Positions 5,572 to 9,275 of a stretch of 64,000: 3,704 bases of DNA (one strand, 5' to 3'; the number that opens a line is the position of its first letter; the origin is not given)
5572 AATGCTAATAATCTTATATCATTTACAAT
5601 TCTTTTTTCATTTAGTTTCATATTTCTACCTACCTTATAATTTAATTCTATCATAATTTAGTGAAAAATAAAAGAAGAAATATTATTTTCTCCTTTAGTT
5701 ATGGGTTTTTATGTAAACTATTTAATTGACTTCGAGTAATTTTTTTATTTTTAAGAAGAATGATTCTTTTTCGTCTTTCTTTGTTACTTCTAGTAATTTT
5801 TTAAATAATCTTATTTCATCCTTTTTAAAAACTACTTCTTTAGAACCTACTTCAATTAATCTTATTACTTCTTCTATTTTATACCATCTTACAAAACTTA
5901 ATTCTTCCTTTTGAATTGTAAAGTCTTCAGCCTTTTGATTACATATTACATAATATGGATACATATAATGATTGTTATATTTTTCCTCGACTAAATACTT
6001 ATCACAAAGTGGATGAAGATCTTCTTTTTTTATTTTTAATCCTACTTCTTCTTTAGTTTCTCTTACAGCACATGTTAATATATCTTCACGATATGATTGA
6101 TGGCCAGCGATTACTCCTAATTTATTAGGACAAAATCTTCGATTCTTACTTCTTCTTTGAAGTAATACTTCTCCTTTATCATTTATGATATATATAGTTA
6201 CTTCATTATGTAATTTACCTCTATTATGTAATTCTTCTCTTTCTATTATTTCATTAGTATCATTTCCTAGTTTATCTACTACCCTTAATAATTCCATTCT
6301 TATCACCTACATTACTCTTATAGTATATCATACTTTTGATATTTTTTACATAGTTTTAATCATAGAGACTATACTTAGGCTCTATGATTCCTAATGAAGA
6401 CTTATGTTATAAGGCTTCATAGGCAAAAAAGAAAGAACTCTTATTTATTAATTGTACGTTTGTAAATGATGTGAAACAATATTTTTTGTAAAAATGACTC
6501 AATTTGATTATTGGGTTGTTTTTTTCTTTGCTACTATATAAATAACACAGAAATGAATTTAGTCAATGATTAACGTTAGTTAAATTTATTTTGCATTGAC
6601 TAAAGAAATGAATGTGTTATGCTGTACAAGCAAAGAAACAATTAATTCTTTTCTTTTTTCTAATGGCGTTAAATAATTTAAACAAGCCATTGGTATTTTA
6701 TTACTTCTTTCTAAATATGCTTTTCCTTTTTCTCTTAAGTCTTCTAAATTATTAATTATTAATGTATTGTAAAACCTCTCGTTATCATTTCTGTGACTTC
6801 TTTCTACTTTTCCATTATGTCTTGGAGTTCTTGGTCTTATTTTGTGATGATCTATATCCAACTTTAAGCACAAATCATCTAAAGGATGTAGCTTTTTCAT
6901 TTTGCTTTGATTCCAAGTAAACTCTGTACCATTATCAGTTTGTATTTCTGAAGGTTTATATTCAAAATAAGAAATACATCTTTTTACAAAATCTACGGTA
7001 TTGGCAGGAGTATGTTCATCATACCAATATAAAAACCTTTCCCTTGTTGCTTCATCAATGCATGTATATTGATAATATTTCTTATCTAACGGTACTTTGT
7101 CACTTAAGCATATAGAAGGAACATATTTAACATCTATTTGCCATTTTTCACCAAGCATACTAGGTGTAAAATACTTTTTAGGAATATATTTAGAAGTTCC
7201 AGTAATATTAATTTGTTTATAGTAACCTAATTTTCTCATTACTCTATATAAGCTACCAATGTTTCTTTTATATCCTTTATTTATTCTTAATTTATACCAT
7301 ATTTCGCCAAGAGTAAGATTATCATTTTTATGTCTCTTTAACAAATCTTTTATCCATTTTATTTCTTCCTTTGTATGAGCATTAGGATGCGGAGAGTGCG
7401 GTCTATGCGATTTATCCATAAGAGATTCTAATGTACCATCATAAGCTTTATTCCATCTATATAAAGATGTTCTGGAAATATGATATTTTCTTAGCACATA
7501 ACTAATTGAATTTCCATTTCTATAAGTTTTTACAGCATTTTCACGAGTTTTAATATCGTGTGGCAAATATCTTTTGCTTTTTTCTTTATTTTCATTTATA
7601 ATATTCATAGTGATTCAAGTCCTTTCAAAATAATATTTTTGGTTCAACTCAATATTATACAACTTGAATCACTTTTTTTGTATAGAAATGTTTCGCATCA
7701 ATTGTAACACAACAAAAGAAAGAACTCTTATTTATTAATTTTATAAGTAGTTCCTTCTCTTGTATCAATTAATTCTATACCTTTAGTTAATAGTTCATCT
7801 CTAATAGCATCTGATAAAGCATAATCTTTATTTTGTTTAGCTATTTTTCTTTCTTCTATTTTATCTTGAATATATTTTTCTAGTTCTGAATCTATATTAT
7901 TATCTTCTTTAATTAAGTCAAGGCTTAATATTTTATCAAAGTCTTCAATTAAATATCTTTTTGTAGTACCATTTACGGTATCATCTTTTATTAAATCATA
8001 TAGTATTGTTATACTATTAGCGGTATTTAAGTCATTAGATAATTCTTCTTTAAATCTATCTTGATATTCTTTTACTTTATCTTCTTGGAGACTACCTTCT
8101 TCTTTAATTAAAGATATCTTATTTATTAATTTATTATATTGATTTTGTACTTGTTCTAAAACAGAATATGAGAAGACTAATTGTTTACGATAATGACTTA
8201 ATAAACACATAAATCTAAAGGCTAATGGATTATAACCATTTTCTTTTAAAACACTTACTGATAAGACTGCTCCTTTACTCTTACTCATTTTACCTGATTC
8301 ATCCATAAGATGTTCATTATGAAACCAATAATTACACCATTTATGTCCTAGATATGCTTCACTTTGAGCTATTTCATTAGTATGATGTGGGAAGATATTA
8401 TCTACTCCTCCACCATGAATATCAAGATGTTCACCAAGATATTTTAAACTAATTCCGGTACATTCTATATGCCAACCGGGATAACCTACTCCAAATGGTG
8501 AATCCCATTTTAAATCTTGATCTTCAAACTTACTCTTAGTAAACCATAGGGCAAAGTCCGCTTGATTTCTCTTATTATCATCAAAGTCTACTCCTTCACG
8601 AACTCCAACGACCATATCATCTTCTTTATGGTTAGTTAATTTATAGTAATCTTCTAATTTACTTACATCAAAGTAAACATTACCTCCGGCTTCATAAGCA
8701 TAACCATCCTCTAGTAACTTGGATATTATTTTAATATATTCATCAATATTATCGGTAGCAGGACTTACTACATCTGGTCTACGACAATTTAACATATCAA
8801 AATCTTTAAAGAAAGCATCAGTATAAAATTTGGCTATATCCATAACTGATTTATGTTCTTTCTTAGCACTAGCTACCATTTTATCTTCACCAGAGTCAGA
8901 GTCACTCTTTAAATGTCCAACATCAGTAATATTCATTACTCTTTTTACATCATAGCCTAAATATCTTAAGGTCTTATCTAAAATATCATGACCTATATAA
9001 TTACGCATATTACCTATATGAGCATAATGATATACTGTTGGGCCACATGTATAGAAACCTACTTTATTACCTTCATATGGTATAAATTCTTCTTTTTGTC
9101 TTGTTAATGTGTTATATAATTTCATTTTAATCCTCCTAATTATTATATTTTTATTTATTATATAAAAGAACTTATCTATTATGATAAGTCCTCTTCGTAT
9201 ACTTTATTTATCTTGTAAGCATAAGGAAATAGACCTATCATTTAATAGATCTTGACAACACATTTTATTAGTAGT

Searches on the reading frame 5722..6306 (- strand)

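Call 7: search_protein_families(library=ncbifam, proteins=[window:5722-6306:-])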
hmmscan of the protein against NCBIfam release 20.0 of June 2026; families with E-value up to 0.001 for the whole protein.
window:5722-6306:- (194 aa): 9 families
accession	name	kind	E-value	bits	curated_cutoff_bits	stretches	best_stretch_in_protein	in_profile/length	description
NF011922.0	PRK15393.1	equivalog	7.4e-12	45.3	152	1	15-148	17-148/182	NUDIX hydrolase YfcD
NF002995.0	PRK03759.1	equivalog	1.4e-11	44.4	127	1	4-152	6-155/185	isopentenyl-diphosphate Delta-isomerase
NF041653.1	Nud_hyd_Meth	equivalog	1.2e-09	38.2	300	1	20-156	14-147/170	Nudix hydrolase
TIGR02150.1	IPP_isom_1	equivalog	8.1e-09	35.5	105.8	1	10-150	4-143/159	isopentenyl-diphosphate delta-isomerase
TIGR00586.1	mutt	equivalog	6.9e-07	29.3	97.9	1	40-145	12-112/129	8-oxo-dGTP diphosphatase MutT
NF001299.0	PRK00241.1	equivalog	1.7e-05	24.4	158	1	38-151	139-242/263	NAD(+) diphosphatase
NF006961.0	PRK09438.1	equivalog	4.7e-05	22.9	103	1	34-118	9-89/151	dihydroneopterin triphosphate diphosphatase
NF012016.0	PRK15472.1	equivalog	0.00053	19.7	95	1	38-149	8-124/141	nucleoside triphosphatase NudI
NF001938.0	PRK00714.1-5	equivalog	0.00055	19.3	116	1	33-162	13-138/172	RNA pyrophosphohydrolase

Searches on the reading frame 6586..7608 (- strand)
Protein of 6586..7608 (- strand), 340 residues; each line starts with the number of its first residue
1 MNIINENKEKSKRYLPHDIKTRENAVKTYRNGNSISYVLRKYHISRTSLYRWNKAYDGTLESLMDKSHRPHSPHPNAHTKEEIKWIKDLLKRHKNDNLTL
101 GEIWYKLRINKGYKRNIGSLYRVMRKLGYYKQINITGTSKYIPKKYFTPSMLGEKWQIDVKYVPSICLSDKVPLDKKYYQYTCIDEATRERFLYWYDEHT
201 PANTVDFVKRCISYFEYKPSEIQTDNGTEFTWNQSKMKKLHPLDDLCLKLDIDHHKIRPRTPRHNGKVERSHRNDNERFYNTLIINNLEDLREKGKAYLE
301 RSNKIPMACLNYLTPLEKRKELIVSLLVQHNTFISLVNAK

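Call 7: search_protein_families(library=ncbifam, proteins=[window:6586-7608:-])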
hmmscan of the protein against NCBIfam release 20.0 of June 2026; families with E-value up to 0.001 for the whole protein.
window:6586-7608:- (340 aa): 5 families
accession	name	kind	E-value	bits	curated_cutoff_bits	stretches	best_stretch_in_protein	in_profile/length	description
NF033577.2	transpos_IS481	equivalog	4.5e-52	177.3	224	1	22-317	2-282/284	IS481 family transposase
NF033516.0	transpos_IS3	equivalog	2e-18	66.8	160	2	66-317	120-367/369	IS3 family transposase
NF033546.1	transpos_IS21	equivalog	2.8e-12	46.8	160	1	28-308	4-272/294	IS21 family transposase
NF033545.0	transpos_IS630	equivalog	1.7e-09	37.6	100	1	25-130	5-111/299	IS630 family transposase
NF033594.2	transpos_ISNCY_2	equivalog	5e-05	22.6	250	1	44-297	22-268/368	ISNCY family transposase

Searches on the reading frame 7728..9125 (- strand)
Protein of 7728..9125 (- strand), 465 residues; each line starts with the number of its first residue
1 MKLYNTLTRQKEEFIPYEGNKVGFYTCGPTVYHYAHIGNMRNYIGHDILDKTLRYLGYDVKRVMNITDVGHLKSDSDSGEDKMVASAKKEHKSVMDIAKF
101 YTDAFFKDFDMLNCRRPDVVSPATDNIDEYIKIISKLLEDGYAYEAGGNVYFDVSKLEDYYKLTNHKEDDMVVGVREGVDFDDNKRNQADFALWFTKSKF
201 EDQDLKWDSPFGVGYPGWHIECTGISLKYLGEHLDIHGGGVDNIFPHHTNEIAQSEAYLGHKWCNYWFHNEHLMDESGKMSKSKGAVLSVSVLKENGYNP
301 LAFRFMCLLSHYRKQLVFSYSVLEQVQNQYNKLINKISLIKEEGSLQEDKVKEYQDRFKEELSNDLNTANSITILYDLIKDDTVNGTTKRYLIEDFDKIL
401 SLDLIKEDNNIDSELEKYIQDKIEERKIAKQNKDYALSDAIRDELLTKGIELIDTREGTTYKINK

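Call 7: search_protein_families(library=ncbifam, proteins=[window:7728-9125:-])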
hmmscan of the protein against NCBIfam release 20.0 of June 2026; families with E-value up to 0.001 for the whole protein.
window:7728-9125:- (465 aa): 8 families
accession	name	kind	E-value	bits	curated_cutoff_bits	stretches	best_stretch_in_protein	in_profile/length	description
NF011108.0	PRK14536.1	equivalog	1.6e-160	535.2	780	1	1-462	3-488/490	cysteine--tRNA ligase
TIGR00435.1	cysS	equivalog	5.1e-141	470.9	340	1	1-462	1-464/466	cysteine--tRNA ligase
NF011107.0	PRK14534.1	equivalog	1.7e-128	429.7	744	1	1-462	3-479/481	cysteine--tRNA ligase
TIGR03447.1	mycothiol_MshC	equivalog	4.6e-62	210.1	485.1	1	2-387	19-390/411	cysteine--1-D-myo-inosityl 2-amino-2-deoxy-alpha-D-glucopyranoside ligase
TIGR00398.1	metG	equivalog_domain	2e-05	23.5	336.35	0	258-432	306-465/530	methionine--tRNA ligase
NF009687.0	PRK13208.1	equivalog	0.00022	19.5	738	0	273-359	528-613/801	valine--tRNA ligase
NF001100.0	PRK00133.1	equivalog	0.00039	19.1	587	0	260-338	311-388/676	methionine--tRNA ligase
NF004349.1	PRK05729.1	equivalog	0.00063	18.1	704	1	275-364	511-603/860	valine--tRNA ligase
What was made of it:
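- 7728..9137 (-): cysS RBS (AGGAGG 9137..9132) and cysS gene (9125..7728, 465 aa), the regulated gene. TIGR00435 cysS, 470.9 bits vs cutoff 340 (call 7).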

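Call 11: find_related_loci(query=window:7728-9125:-, collection=genome_contigs, flank=3000)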
Query window:7728-9125:- (465 aa) in genome_contigs; peptide patterns used: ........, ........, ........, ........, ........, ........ (x = any residue, [..] = any of these).
599 stretches matched a pattern (row limit reached: there are more); 588 encode a relative of the query (tblastn E <= 1e-3); the best 80 are kept; 80 distinct loci.
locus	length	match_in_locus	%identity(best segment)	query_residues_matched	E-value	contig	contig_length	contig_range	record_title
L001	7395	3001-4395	99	1-465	0e+0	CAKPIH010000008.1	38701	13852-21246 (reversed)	MAG: uncultured Bacilli bacterium isolate REFINED_METABAT215_TOP10_CONTIGS_1500_ASSEMBLY_K77_MERGED__Hadza_MoBio_hadza-A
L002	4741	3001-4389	84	1-463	0e+0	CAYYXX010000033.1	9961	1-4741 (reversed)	MAG TPA_asm: uncultured Clostridium sp. isolate SRP313737_co1_1 genome assembly, contig: NODE_10177_length_9961_cov_18.3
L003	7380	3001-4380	81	1-462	0e+0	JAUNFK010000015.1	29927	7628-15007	MAG: bacterium isolate S25M_St_metabat_56 NODE_546_length_29927_cov_7.535485, whole genome shotgun sequence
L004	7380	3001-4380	80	1-462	0e+0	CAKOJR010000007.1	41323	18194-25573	MAG: uncultured Bacilli bacterium isolate REFINED_METABAT215_TOP10_CONTIGS_1500_ASSEMBLY_K77_MERGED__Hadza_MoBio_hadza-I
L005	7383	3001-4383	77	1-462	0e+0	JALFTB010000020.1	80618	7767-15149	MAG: bacterium isolate SUG986 k141_81897, whole genome shotgun sequence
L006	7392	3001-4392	74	1-463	0e+0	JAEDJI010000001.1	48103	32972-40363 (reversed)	MAG: Bacilli bacterium isolate MAG184 NODE_553_length_48103_cov_44.409986, whole genome shotgun sequence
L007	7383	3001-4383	73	1-463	0e+0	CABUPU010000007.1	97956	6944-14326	MAG TPA_asm: uncultured Mycoplasma sp. isolate MGYG-HGUT-04242 genome assembly, contig: GUT_GENOME260707_7, whole genome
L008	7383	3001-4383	73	1-463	0e+0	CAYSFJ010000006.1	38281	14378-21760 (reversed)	MAG TPA_asm: uncultured Mycoplasma sp. isolate binchicken_co354_426 genome assembly, contig: NODE_854_length_38281_cov_8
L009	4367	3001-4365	73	1-456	0e+0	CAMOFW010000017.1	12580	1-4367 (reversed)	MAG: uncultured Tenericutes bacterium isolate SRR873603_bin.70_metaWRAP_v1.3_MAG genome assembly, contig: NODE_13969_len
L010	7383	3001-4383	73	1-463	0e+0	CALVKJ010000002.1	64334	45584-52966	MAG: uncultured Bacilli bacterium isolate BRZ_EV__bin81 genome assembly, contig: BRZ_EV__NODE_533_length_64334_cov_6.078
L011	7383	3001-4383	71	1-463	0e+0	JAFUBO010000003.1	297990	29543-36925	MAG: Bacilli bacterium isolate RGIG4345 Roe_deer_Jejunum-1__c131, whole genome shotgun sequence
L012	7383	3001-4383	74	1-463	0e+0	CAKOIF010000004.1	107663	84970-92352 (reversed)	MAG: uncultured Bacilli bacterium isolate REFINED_METABAT215_TOP10_CONTIGS_1500_ASSEMBLY_K77_MERGED__Hadza_MoBio_C-REDO_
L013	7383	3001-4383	71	1-463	0e+0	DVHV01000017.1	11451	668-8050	MAG TPA_asm: Candidatus Onthocola stercoravium isolate ChiW5-5982 ChiW5__C10017_L11451_SRR5506738, whole genome shotgun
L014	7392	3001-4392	69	1-465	0e+0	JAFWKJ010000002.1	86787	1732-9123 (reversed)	MAG: Bacilli bacterium isolate RGIG5819 Sheep_Ileum.Co__c91501, whole genome shotgun sequence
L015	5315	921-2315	70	1-465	0e+0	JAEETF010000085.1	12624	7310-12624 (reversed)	MAG: Bacilli bacterium isolate Tb.RUG.4 k141_12164276_flag=0_multi=13.0049_len=12624, whole genome shotgun sequence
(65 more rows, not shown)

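Call 34: find_homologous_proteins(query=window:7728-9125:-, max_evalue=1e-150)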
Query window:7728-9125:- (465 aa): 7968 proteins with E <= 1e-150 among 8000 candidates; the best 120 are listed.
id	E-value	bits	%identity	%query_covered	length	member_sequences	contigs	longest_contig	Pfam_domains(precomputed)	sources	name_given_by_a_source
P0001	0.0e+0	1055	99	100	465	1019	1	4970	PF09334.18,PF01406.26,PF01921.25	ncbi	-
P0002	2.1e-277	939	91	100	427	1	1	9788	PF09334.18,PF01406.26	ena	-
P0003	2.5e-272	922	86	100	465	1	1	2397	PF09334.18,PF01406.26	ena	-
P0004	4.5e-272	921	87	100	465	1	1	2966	PF09334.18,PF01406.26,PF01921.25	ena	-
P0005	2.2e-271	919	86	100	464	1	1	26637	PF09334.18,PF01406.26,PF01921.25,PF09190.18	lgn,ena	-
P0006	4.6e-270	914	86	100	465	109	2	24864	PF09334.18,PF01406.26,PF01921.25,PF09190.18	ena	-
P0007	6.4e-270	914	85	100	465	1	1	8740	PF09334.18,PF01406.26,PF01921.25,PF09190.18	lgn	-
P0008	1.0e-269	913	84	100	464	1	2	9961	PF09334.18,PF01406.26,PF01921.25,PF09190.18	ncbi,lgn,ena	-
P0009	1.6e-269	913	85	100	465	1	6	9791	PF09334.18,PF01406.26,PF01921.25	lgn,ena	-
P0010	4.8e-269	911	85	100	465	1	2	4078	PF09334.18,PF01406.26,PF01921.25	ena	-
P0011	6.8e-269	910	85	100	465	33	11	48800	PF09334.18,PF01406.26,PF01921.25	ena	-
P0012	6.8e-269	910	85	100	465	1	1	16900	PF09334.18,PF01406.26,PF01921.25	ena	-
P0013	9.2e-269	910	85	100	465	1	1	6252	PF09334.18,PF01406.26,PF01921.25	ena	-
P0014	1.0e-268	910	85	100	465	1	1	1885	PF09334.18,PF01406.26,PF01921.25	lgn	-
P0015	1.1e-268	910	85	100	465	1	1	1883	PF09334.18,PF01406.26,PF01921.25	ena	-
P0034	5.8e-268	907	84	100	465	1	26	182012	PF09334.18,PF01406.26,PF01921.25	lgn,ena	-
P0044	7.2e-264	894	83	100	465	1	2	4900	PF09334.18,PF01406.26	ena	-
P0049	5.5e-262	888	82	100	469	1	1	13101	PF09334.18,PF01406.26,PF01921.25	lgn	-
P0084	1.2e-260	883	82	100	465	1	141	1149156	PF09334.18,PF01406.26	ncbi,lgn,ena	-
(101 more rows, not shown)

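Call 35: find_encoding_contigs(protein=P0002, flank=4000, max_places=1)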
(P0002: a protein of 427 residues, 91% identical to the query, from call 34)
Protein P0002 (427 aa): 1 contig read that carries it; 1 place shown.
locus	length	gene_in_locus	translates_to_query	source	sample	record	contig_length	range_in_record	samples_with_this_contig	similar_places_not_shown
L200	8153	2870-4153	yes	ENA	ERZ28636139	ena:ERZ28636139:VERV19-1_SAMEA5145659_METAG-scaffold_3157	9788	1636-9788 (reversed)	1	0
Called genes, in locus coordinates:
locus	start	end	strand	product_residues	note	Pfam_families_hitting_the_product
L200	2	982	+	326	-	?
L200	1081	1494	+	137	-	PF00884:Sulfatase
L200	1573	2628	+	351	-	PF00953:Glycos_transf_4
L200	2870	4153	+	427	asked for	PF01406:tRNA-synt_1e, PF09334:tRNA-synt_1g (faint)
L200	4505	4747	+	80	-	-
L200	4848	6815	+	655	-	PF00456:Transketolase_N, PF02779:Transket_pyr, PF22613:Transketolase_C_1, PF02780:Transketolase_C (weak)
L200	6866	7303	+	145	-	PF10747:SirA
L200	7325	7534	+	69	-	-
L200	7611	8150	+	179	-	-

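Call 36: find_encoding_contigs(protein=P0006, flank=4000, max_places=1)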
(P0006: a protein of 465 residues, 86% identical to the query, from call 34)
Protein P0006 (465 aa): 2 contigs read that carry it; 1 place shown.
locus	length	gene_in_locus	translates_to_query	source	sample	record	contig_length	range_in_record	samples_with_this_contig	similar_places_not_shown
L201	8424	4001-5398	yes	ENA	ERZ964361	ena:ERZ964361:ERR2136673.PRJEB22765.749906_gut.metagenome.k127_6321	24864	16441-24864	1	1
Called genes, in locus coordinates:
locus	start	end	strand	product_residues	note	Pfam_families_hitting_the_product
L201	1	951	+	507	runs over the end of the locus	-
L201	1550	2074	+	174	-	PF06541:ABC_trans_CmpB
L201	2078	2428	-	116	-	PF12670:DUF3792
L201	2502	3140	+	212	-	PF04239:DUF421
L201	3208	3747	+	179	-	PF10628:CotE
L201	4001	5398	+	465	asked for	PF01406:tRNA-synt_1e, PF09334:tRNA-synt_1g (faint), PF01921:tRNA-synt_1f (weak), PF09190:DALR_2 (faint)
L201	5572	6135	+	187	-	PF00293:NUDIX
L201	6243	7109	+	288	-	-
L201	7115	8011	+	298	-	PF02661:Fic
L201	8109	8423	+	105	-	?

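Call 37: find_encoding_contigs(protein=P0011, flank=4000, max_places=1)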
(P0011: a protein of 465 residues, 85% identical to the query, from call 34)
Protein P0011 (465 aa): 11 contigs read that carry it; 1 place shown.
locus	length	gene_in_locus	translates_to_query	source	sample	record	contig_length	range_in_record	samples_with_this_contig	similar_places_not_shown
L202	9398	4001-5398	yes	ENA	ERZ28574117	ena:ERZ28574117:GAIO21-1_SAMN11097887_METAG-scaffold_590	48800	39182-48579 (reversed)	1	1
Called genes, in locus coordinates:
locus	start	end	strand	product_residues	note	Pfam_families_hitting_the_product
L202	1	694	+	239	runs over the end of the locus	-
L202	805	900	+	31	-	-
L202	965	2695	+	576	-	PF09818:ABC_ATPase (faint), PF00664:ABC_membrane, PF00005:ABC_tran, PF02463:SMC_N (weak)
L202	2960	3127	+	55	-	-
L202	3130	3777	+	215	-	PF03575:Peptidase_S51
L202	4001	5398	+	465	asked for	PF01406:tRNA-synt_1e, PF09334:tRNA-synt_1g (faint), PF01921:tRNA-synt_1f (weak)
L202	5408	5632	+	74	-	PF07866:DUF1653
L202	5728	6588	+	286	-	PF07804:HipA_C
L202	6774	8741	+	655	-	PF00456:Transketolase_N, PF02779:Transket_pyr, PF22613:Transketolase_C_1, PF02780:Transketolase_C (weak)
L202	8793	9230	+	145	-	PF10747:SirA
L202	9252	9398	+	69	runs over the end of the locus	-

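Call 38: find_encoding_contigs(protein=P0034, flank=4000, max_places=1)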
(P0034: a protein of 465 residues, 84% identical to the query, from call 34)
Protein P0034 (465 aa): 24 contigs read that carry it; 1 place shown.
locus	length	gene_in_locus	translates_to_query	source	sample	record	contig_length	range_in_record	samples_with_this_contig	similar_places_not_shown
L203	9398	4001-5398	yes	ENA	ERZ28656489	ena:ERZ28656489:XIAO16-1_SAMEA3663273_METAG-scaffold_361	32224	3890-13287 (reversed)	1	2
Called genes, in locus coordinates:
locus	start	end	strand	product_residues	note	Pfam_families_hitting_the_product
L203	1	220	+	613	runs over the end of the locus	PF00501:AMP-binding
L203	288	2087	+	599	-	PF02518:HATPase_c, PF00072:Response_reg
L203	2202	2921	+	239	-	-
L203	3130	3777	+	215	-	PF03575:Peptidase_S51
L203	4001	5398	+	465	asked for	PF01406:tRNA-synt_1e, PF09334:tRNA-synt_1g (faint), PF01921:tRNA-synt_1f (weak)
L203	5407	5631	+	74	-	PF07866:DUF1653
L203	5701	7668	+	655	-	PF00456:Transketolase_N, PF02779:Transket_pyr, PF22613:Transketolase_C_1, PF02780:Transketolase_C (weak)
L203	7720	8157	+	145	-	PF10747:SirA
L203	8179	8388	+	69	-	-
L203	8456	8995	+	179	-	-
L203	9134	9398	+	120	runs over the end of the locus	-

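Call 39: find_encoding_contigs(protein=P0084, flank=4000, max_places=1)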
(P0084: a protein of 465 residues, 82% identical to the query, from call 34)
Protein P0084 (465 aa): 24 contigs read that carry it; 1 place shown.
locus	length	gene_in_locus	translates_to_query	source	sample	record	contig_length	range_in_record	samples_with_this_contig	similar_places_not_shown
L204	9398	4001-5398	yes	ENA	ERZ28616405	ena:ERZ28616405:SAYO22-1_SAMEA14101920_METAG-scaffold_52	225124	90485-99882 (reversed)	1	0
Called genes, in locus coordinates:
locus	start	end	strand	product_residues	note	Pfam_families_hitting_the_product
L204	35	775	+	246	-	-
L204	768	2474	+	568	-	PF18736:pEK499_p136 (weak)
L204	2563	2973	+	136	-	PF00293:NUDIX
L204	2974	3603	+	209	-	-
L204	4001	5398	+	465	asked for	PF01406:tRNA-synt_1e, PF09334:tRNA-synt_1g (faint)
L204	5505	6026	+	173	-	PF00293:NUDIX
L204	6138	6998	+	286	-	PF02086:MethyltransfD12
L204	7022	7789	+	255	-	PF01555:N6_N4_Mtase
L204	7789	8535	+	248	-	PF04556:DpnII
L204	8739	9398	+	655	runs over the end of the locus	PF00456:Transketolase_N, PF02779:Transket_pyr, PF22613:Transketolase_C_1, PF02780:Transketolase_C (weak)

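Call 41: find_encoding_contigs(protein=P0004, flank=3000, max_places=1)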
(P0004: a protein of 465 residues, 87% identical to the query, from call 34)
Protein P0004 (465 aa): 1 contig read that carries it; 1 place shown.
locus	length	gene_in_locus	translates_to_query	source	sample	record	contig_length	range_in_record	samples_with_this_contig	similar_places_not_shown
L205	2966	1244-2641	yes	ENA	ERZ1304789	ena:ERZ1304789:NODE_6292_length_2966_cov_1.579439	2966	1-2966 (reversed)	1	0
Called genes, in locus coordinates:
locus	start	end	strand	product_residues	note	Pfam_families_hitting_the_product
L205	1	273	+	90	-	?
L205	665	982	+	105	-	-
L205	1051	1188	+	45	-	-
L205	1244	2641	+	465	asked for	PF01406:tRNA-synt_1e, PF01921:tRNA-synt_1f (faint), PF09334:tRNA-synt_1g (faint)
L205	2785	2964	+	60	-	?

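Call 42: find_encoding_contigs(protein=P0007, flank=4000, max_places=1)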
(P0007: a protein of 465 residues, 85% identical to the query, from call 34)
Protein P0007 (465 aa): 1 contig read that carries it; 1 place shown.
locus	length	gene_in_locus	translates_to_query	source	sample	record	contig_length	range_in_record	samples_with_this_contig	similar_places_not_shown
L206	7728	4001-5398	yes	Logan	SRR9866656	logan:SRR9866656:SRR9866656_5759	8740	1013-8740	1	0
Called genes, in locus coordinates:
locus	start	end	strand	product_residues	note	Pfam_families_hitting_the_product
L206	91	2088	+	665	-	PF00501:AMP-binding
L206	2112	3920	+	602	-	PF02518:HATPase_c, PF00072:Response_reg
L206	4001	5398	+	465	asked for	PF01406:tRNA-synt_1e, PF01921:tRNA-synt_1f (faint), PF09334:tRNA-synt_1g (faint), PF09190:DALR_2 (weak)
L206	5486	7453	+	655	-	PF00456:Transketolase_N, PF02779:Transket_pyr, PF22613:Transketolase_C_1, PF02780:Transketolase_C (weak)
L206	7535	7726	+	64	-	?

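Call 43: find_encoding_contigs(protein=P0044, flank=3000, max_places=1)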
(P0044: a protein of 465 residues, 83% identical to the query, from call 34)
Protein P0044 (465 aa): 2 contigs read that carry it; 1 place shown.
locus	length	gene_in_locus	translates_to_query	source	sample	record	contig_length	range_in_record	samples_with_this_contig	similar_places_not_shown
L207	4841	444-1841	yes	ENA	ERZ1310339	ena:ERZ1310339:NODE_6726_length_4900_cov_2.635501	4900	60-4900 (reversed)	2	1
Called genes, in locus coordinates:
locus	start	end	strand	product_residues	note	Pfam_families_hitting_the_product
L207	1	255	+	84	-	?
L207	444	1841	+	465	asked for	PF01406:tRNA-synt_1e, PF09334:tRNA-synt_1g (faint)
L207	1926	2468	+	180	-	PF00293:NUDIX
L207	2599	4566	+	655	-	PF00456:Transketolase_N, PF02779:Transket_pyr, PF22613:Transketolase_C_1, PF02780:Transketolase_C (faint)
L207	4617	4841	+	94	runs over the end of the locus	?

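Call 44: find_encoding_contigs(protein=P0049, flank=4000, max_places=1)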
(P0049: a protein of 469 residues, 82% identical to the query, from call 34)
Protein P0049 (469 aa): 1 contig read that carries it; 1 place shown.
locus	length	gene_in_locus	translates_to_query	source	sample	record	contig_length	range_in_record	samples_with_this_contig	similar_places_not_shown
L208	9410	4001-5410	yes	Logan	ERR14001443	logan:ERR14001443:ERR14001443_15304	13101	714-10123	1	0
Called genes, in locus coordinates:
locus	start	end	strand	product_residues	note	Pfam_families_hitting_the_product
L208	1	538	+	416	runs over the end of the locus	?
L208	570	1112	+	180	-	PF02542:YgbB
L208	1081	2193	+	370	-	-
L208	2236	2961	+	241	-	PF01048:PNP_UDP_1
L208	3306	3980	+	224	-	PF25087:GMPPB_C (faint), PF00132:Hexapep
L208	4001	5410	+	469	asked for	PF01921:tRNA-synt_1f (faint), PF01406:tRNA-synt_1e, PF09334:tRNA-synt_1g (faint)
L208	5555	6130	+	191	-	PF00293:NUDIX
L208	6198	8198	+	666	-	PF00456:Transketolase_N, PF02779:Transket_pyr, PF02780:Transketolase_C (weak), PF22613:Transketolase_C_1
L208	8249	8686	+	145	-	PF10747:SirA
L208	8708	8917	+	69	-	-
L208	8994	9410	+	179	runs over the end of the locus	-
